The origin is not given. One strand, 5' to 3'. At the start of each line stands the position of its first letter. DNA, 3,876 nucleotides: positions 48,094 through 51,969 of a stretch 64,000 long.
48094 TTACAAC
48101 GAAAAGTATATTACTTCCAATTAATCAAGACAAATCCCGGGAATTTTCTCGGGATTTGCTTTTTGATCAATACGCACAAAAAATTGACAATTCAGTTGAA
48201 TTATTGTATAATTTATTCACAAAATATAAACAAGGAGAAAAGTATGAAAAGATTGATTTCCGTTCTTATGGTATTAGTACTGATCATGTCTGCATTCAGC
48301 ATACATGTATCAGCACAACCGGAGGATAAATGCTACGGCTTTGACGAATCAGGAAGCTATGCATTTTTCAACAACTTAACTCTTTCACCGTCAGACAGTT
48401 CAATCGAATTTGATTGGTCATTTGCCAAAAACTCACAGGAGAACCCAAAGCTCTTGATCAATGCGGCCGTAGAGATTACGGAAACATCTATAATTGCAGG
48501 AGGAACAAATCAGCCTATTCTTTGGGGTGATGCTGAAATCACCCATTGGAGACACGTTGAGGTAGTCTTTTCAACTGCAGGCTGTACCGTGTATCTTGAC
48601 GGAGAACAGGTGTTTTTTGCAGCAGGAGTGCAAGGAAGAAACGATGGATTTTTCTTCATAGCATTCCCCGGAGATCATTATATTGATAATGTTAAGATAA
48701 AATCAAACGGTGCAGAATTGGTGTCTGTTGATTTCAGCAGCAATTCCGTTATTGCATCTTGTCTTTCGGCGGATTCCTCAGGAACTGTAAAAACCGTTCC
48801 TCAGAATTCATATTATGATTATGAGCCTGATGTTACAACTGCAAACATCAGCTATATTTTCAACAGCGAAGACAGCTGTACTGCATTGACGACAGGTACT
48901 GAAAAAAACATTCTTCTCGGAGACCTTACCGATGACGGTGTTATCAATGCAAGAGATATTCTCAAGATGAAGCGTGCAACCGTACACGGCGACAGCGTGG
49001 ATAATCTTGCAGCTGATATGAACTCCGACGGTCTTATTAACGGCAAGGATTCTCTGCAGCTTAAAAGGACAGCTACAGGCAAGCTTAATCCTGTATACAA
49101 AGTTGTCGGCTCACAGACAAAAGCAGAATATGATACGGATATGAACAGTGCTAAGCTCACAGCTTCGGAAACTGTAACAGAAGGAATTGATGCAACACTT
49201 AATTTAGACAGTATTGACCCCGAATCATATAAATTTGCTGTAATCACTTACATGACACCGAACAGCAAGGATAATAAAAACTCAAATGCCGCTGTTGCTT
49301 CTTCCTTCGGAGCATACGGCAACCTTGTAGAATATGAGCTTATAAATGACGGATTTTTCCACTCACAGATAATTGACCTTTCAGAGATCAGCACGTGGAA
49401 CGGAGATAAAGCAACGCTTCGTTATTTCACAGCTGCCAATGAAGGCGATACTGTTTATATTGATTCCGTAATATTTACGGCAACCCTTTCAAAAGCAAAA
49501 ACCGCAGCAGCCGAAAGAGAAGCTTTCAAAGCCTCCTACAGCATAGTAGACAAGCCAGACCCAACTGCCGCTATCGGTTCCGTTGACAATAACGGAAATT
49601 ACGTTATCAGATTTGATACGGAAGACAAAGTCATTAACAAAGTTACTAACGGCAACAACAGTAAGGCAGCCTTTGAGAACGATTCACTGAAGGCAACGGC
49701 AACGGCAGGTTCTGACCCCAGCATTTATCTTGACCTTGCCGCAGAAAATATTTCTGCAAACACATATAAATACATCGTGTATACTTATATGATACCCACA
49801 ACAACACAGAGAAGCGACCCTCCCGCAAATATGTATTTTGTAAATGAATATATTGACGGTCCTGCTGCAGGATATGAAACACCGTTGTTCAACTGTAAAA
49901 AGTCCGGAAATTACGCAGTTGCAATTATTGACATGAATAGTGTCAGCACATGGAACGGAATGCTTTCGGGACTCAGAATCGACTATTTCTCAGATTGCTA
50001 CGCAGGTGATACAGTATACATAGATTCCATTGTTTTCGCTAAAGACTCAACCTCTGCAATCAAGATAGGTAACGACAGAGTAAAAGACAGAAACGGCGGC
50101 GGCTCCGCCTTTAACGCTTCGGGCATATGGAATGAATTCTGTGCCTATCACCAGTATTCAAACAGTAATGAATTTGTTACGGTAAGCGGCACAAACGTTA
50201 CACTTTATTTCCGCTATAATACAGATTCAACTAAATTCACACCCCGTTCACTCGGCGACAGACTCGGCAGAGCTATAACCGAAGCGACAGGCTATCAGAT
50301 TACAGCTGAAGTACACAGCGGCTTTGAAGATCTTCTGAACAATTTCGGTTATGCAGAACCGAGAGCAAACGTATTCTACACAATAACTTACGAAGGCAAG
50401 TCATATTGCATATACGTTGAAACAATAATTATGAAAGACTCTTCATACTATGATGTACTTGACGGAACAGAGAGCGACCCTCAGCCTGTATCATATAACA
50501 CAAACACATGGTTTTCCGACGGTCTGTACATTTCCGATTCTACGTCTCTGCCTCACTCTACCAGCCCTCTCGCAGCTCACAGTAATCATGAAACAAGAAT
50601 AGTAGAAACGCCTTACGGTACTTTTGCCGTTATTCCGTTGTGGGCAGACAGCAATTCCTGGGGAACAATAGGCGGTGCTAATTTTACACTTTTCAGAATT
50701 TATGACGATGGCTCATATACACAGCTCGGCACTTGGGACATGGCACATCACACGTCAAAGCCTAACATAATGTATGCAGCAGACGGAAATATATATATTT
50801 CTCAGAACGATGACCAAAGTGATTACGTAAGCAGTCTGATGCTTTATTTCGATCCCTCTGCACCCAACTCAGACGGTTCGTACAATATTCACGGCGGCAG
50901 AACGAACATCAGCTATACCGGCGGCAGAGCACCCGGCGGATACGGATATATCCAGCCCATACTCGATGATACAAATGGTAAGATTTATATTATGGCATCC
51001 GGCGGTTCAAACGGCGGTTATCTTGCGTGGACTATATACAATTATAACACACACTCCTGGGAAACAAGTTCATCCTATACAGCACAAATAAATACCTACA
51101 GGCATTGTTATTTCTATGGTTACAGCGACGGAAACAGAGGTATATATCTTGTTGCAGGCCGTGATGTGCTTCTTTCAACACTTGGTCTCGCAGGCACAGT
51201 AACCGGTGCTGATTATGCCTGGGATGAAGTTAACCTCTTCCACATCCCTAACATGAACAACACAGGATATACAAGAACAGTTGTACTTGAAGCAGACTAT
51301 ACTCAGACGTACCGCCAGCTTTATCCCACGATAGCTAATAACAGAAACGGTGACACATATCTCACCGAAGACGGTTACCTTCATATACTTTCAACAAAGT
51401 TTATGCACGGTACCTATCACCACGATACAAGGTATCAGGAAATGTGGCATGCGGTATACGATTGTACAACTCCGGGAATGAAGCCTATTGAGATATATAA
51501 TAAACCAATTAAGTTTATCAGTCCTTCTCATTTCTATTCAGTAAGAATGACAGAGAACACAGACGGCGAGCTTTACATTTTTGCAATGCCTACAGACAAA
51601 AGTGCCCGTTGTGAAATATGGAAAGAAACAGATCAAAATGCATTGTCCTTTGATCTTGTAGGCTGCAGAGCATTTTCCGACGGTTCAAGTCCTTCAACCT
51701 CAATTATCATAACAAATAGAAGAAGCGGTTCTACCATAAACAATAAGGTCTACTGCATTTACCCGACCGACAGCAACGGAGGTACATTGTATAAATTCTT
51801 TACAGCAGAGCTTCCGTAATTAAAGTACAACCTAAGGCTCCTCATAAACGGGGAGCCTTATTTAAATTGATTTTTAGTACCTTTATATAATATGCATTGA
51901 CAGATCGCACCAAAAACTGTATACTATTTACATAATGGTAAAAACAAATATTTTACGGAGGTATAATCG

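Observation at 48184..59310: Tandem array of three ~1,190-aa paralogous secreted dockerin proteins with no recognisable catalytic module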

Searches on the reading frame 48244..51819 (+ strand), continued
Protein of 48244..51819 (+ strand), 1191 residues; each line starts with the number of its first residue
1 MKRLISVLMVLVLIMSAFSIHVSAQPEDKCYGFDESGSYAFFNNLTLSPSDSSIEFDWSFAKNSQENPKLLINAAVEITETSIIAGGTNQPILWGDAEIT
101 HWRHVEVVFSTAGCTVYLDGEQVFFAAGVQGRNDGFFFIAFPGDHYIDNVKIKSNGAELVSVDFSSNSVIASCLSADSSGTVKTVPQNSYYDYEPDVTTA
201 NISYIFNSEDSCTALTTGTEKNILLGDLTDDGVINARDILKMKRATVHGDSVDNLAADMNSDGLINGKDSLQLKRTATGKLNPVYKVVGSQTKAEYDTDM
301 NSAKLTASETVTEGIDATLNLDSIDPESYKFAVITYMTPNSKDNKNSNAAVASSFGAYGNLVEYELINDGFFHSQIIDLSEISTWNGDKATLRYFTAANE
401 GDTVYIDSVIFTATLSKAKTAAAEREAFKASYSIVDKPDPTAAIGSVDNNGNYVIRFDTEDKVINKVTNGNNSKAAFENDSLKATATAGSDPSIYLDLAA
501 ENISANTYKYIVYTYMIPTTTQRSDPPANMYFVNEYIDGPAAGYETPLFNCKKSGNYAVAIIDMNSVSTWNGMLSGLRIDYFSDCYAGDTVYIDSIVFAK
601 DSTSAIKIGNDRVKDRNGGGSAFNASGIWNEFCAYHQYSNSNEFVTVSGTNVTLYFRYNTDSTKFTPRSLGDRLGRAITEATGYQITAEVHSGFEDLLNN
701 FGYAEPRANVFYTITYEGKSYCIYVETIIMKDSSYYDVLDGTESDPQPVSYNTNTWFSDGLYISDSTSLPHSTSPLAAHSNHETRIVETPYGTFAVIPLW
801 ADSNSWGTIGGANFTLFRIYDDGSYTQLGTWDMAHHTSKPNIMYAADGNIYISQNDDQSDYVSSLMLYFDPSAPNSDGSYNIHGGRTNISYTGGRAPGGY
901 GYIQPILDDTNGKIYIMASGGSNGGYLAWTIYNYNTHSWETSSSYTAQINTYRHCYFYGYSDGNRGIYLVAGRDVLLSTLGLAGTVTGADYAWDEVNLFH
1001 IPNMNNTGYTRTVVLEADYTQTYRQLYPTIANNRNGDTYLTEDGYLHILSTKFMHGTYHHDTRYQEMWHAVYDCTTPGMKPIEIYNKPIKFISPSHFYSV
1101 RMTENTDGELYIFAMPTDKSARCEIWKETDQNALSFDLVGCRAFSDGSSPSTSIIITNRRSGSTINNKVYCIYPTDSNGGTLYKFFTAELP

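Call 65: search_protein_families(library=pfam, alignment_id=A2, max_evalue=1)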
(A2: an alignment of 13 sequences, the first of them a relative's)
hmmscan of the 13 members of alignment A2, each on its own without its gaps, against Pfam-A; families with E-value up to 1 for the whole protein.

A. member 1, P0001 (1191 aa): 2 families
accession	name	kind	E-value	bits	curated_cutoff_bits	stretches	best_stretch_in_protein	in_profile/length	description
PF00404.24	Dockerin_1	-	4e-08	33.8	22.9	1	225-275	1-54/57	Dockerin type I domain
PF13385.13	Laminin_G_3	-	0.0038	17.8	27.6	1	67-131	45-110/151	Concanavalin A-like lectin/glucanases superfamily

B. families by the number of members that match (of 13 scanned): 6 families
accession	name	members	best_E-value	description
PF00404.24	Dockerin_1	13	1.2e-11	Dockerin type I domain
PF13385.13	Laminin_G_3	4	0.0026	Concanavalin A-like lectin/glucanases superfamily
PF13964.12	Kelch_6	1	0.082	Kelch motif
PF12883.13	DUF3828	1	0.19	Protein of unknown function (DUF3828)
PF06445.20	GyrI-like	1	0.2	GyrI-like small molecule binding domain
PF15695.10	HERV-K_REC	1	0.36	Rec (regulator of expression encoded by corf) of HERV-K-113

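Call 73: search_protein_families(library=pfam, proteins=[L003:9935-12022:+], max_evalue=0.01)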
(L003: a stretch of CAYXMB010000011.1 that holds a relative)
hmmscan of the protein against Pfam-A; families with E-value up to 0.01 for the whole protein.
L003:9935-12022:+ (696 aa): 3 families
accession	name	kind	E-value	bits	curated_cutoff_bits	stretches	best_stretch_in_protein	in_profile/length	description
PF00245.25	Alk_phosphatase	-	6.9e-38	131.1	24.4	2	391-536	1-137/423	Alkaline phosphatase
PF00404.24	Dockerin_1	-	9.1e-11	42.2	22.9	1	51-105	1-57/57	Dockerin type I domain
PF01676.23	Metalloenzyme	-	0.0021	18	24.3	1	597-664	167-227/252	Metalloenzyme superfamily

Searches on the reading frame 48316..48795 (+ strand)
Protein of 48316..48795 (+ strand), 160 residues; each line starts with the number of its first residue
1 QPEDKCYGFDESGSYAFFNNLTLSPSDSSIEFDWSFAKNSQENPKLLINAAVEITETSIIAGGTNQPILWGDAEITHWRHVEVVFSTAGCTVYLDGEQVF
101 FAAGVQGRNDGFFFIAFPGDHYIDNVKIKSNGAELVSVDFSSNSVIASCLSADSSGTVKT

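Call 68: search_solved_structures(query=A6, max_evalue=10, show_alignments=1)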
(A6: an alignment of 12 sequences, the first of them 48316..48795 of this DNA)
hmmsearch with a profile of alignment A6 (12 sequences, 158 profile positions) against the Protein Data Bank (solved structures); distinct sequences matched with E-value up to 10: 8.
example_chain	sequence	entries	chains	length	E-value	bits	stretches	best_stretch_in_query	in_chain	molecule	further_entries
3ndr_A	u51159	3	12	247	0.29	13.7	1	68-110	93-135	3-oxoacyl-(Acyl-carrier protein) reductase | Pyridoxal 4-dehydrogenase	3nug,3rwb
4qvs_A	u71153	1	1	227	0.9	12.1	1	62-109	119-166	S-layer domain-containing protein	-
6svk_A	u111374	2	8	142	1.3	11.5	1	13-61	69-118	Myeloid-derived growth factor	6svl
1d2s_A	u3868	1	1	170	1.6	11.3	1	78-108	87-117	SEX HORMONE-BINDING GLOBULIN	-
1kdk_A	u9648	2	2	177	1.6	11.3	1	78-108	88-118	Sex Hormone-Binding Globulin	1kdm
1lhn_A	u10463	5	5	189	1.8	11.1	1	78-108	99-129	SEX HORMONE-BINDING GLOBULIN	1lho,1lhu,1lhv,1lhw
6pya_A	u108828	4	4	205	2.1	10.9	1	78-108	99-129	Sex hormone-binding globulin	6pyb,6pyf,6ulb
1f5f_A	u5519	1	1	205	2.1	10.9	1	78-108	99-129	SEX HORMONE-BINDING GLOBULIN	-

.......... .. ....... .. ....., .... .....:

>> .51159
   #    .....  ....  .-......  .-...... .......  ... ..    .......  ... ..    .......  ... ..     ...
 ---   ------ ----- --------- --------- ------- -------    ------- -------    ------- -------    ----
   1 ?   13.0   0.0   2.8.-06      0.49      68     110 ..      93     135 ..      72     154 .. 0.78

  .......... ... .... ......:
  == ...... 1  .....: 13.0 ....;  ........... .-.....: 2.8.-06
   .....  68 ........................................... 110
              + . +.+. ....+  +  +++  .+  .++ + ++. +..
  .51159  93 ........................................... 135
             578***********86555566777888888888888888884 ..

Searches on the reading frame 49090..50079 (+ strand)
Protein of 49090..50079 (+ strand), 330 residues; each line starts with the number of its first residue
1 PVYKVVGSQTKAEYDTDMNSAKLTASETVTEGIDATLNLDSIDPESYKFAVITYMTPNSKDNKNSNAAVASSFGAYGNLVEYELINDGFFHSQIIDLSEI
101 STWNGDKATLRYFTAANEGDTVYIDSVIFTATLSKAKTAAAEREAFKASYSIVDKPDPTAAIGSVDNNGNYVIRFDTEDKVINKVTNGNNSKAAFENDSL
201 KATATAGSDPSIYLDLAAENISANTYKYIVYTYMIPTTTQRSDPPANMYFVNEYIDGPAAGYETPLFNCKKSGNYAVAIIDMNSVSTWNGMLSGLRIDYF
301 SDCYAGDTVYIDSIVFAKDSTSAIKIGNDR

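Call 60: predict_structure(alignment_id=A5)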
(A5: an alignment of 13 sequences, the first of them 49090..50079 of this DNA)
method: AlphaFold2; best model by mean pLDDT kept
length: 330 residues; sequences in the alignment: 13
mean_pLDDT: 88.7   pTM: 0.60
mean pLDDT of the five models: 88.7, 88.3, 87.0, 86.3, 83.8
residues with pLDDT >= 90: 188; 70-90: 127; 50-70: 8; < 50: 7
segments of 3 or more residues with pLDDT < 50: 1-7
pLDDT, mean of each block of 10 residues (from residue 1): 45 85 90 86 91 92 85 90 90 91 87 88 94 92 81 74 85 91 91 95 92 91 94 94 90 87 93 94 94 94 90 97 93
secondary structure, 60 per line:
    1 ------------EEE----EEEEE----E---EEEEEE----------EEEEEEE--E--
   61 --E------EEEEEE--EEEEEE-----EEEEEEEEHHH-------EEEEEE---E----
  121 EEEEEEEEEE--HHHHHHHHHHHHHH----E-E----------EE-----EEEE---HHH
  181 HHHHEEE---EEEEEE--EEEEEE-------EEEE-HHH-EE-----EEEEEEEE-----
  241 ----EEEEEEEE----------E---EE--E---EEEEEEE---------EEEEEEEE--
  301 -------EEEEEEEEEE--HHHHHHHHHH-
elements in order: E13-15 E20-24 E33-38 E49-55 E70-75 E78-83 E89-96 E107-112 E121-130 H133-146 E171-174 H178-184 E185-187 E191-196 E199-204 E212-215 E228-235 E245-252 E275-281 E291-298 E308-317 H320-329

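Call 69: search_solved_structures(query=A5, max_evalue=10, show_alignments=1)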
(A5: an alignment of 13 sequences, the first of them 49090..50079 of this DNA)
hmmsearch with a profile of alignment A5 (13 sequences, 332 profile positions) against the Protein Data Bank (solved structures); distinct sequences matched with E-value up to 10: 3.
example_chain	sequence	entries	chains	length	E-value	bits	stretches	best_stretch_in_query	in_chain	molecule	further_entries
6nil_A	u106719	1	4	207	0.12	14.5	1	232-308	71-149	DNA dC->dU-editing enzyme APOBEC-3F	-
2i6u_A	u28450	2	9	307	2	10.5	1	278-308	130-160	Ornithine carbamoyltransferase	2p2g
7nnf_A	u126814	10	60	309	2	10.5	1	278-308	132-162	Ornithine carbamoyltransferase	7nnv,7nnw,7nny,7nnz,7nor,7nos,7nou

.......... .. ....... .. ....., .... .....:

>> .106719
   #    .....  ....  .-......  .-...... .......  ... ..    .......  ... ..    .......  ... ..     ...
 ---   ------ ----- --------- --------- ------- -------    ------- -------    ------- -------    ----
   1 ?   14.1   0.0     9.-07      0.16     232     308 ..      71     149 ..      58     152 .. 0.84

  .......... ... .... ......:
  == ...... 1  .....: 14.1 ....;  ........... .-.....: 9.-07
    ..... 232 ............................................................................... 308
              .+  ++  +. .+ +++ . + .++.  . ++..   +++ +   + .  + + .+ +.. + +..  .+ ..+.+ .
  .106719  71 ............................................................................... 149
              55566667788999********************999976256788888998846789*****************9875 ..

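Call 81: find_homologous_proteins(query=A5, max_evalue=0.001)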
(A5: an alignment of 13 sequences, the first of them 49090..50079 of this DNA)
Query A5 (13 sequences) (330 aa, profile of the alignment): 2 proteins with E <= 0.001 among 8000 candidates.
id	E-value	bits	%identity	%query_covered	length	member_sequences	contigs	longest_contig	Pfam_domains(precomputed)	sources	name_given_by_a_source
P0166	7.1e-121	421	50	92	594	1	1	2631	PF00404.25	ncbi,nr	ncbi:MAG: dockerin type I repeat-containing protein, partial [Clostridia bacterium]|nr:dockerin type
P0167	1.7e-28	118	32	40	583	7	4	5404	-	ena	-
